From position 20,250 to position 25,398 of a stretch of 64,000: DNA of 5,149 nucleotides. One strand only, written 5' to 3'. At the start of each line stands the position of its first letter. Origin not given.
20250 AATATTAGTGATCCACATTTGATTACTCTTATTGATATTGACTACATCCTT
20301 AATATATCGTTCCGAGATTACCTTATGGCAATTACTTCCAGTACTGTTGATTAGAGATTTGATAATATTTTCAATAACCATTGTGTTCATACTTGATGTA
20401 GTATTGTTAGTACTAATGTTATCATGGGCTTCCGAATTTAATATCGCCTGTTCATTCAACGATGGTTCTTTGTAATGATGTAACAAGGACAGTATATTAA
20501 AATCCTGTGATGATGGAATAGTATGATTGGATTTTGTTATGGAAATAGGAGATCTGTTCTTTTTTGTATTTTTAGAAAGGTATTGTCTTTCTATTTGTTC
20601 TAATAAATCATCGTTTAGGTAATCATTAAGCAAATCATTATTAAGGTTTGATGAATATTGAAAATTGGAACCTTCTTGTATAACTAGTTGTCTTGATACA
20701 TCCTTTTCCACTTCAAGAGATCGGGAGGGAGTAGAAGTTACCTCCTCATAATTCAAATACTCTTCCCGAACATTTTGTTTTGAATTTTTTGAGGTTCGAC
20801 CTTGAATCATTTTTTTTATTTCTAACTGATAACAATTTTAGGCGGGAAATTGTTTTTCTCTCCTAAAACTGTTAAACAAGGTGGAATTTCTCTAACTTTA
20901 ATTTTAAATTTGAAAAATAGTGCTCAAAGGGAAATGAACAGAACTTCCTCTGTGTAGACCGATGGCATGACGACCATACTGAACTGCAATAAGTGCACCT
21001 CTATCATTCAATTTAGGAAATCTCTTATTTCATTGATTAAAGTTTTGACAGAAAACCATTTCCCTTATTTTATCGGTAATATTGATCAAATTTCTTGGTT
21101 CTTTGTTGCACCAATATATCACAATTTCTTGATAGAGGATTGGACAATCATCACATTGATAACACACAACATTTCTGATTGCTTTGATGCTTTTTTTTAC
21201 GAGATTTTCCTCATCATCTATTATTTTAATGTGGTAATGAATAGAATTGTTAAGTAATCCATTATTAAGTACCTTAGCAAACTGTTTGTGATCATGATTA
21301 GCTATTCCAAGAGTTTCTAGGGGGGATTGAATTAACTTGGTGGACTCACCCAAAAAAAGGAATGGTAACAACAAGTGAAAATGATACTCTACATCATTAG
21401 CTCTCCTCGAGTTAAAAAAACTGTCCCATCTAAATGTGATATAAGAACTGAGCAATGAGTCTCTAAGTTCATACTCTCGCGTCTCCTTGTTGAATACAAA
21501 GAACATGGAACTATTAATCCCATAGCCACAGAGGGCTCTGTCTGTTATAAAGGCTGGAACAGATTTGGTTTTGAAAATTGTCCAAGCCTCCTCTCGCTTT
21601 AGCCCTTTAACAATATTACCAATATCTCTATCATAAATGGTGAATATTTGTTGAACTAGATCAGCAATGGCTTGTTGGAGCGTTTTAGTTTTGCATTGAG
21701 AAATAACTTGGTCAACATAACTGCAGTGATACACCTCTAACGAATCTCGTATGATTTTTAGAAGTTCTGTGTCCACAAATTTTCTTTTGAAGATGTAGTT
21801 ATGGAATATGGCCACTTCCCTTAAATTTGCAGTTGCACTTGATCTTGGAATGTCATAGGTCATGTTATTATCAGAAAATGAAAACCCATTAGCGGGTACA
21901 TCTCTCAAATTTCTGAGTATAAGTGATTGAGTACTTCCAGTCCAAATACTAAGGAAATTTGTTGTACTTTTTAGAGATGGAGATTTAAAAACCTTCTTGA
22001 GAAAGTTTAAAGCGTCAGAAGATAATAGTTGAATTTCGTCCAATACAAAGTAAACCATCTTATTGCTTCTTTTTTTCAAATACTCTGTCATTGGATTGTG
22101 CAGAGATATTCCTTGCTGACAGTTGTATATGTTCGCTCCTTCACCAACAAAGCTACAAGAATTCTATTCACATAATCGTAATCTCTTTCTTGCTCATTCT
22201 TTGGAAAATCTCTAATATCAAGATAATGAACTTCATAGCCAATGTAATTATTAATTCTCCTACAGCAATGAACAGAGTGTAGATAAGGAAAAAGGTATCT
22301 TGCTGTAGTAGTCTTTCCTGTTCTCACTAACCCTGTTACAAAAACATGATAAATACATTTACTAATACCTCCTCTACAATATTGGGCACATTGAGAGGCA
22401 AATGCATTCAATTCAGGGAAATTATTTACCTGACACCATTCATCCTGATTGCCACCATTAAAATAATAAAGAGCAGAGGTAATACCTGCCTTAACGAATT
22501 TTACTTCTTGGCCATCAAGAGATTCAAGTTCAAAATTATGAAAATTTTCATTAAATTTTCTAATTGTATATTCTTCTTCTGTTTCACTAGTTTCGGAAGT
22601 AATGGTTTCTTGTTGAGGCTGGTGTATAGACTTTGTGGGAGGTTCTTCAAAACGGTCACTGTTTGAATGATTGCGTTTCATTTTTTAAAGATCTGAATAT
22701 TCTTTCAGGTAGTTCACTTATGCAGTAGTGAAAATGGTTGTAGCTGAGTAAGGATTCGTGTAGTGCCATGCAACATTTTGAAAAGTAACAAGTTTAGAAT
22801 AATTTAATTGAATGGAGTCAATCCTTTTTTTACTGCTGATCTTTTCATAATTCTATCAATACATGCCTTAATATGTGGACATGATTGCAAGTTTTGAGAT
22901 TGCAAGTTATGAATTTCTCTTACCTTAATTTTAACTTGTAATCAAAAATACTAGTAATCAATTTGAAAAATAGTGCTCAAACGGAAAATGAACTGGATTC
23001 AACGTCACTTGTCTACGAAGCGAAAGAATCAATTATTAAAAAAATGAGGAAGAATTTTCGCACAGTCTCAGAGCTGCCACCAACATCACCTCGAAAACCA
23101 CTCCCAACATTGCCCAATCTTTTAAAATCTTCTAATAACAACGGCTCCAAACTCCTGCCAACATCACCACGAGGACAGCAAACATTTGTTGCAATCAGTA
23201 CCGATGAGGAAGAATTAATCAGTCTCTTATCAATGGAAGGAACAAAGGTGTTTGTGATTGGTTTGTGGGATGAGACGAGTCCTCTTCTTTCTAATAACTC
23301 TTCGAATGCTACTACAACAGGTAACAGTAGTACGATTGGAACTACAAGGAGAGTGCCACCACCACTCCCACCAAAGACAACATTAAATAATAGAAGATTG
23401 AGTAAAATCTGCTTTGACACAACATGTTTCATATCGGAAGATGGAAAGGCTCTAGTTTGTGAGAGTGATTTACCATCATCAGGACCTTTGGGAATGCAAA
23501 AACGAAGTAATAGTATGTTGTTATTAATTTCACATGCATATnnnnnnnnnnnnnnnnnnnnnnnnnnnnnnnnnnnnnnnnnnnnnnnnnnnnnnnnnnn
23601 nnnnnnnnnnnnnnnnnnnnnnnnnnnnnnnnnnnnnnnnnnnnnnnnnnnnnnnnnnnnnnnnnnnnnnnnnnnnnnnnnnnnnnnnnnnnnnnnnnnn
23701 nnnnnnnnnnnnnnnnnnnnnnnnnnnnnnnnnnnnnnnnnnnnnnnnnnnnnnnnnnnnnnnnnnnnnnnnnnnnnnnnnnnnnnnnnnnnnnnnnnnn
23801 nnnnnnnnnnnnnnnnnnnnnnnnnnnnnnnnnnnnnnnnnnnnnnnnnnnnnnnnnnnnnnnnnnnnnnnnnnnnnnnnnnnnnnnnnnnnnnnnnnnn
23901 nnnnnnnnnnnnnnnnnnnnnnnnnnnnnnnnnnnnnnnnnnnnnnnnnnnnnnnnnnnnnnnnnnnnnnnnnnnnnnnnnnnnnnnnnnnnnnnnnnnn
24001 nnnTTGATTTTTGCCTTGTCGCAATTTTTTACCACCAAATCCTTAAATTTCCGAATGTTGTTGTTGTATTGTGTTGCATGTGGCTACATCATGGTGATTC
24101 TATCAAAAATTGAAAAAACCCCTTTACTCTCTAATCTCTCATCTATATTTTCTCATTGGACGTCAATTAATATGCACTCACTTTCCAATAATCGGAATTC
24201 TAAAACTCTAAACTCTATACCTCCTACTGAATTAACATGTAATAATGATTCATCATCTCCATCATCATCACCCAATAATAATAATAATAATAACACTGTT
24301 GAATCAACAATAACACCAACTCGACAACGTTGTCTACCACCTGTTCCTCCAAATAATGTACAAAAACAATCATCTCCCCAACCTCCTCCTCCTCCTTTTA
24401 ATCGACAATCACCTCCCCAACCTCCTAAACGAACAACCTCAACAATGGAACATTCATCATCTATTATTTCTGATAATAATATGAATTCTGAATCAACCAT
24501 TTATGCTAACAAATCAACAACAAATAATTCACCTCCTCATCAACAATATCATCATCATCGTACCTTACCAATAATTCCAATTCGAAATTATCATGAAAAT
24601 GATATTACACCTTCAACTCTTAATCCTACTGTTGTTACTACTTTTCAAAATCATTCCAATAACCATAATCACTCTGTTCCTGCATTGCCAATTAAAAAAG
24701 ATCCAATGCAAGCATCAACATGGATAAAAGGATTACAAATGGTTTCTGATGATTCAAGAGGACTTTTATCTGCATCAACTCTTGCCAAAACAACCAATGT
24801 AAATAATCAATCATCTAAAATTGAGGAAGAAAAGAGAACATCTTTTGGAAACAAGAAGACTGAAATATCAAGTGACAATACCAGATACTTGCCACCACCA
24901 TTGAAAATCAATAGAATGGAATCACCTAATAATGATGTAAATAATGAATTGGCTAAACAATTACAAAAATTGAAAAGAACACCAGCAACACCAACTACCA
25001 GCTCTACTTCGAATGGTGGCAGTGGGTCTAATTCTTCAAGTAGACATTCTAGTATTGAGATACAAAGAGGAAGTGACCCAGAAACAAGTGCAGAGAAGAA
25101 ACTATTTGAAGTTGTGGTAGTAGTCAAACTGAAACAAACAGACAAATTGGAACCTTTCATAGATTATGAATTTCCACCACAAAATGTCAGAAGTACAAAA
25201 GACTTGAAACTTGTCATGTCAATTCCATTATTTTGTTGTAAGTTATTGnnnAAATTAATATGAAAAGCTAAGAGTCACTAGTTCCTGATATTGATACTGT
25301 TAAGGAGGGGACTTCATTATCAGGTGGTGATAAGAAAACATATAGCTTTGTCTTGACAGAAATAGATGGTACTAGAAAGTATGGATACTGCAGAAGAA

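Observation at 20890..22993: P-loop NTPase gene with a frame-restoring 62-nt intron, flanked by same-orientation ~50-80 bp direct repeats.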

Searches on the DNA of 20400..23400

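Call 51: search_rna_families(source=window, start=20400, end=23400, threshold=evalue, max_evalue=1)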
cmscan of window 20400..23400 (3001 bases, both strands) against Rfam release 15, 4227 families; matches with E-value up to 1: 0.
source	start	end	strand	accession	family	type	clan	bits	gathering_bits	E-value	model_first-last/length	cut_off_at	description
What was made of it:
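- Tried and rejected: Nothing at E<=1, so the repeats are not a known RNA gene (call 51).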

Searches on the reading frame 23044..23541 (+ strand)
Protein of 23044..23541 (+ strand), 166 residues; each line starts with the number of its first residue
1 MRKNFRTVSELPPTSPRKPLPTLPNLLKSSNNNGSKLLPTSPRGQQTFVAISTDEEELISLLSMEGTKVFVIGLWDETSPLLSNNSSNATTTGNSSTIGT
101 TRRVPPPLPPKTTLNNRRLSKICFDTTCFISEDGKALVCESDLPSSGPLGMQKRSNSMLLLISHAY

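Call 43: search_protein_families(library=pfam, proteins=[window:23044-23541:+], max_evalue=1)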
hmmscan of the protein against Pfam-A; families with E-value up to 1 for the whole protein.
window:23044-23541:+ (166 aa): 1 family
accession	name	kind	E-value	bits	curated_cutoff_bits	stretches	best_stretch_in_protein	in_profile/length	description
PF15454.11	LAMTOR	-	0.035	15.2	25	1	76-126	1-50/75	Late endosomal/lysosomal adaptor and MAPK and MTOR activator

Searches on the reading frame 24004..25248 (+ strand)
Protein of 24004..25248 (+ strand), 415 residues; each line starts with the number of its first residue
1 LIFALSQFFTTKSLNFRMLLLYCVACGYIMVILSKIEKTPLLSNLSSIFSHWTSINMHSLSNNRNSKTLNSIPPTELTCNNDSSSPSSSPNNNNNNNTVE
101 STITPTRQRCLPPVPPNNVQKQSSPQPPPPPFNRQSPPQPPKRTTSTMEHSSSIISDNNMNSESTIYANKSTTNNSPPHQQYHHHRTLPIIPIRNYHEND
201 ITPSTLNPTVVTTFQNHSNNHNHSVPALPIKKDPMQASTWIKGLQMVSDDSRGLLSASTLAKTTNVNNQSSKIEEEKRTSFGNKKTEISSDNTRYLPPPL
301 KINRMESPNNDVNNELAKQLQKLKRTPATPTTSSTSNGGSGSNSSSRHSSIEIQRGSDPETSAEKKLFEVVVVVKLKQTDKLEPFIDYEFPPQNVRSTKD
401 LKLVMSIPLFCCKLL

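Call 13: search_protein_families(library=pfam, proteins=[window:24004-25248:+], max_evalue=0.1)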
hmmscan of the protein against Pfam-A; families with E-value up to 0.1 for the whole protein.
window:24004-25248:+ (415 aa): 0 families

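Call 43: search_protein_families(library=pfam, proteins=[window:24004-25248:+], max_evalue=1)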
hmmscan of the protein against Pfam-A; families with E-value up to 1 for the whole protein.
window:24004-25248:+ (415 aa): 1 family
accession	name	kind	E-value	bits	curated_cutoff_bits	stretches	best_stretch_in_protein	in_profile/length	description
PF20779.2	MACPF_D2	-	0.12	12.8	24.2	1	350-382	3-35/103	MACPF protein, D2 domain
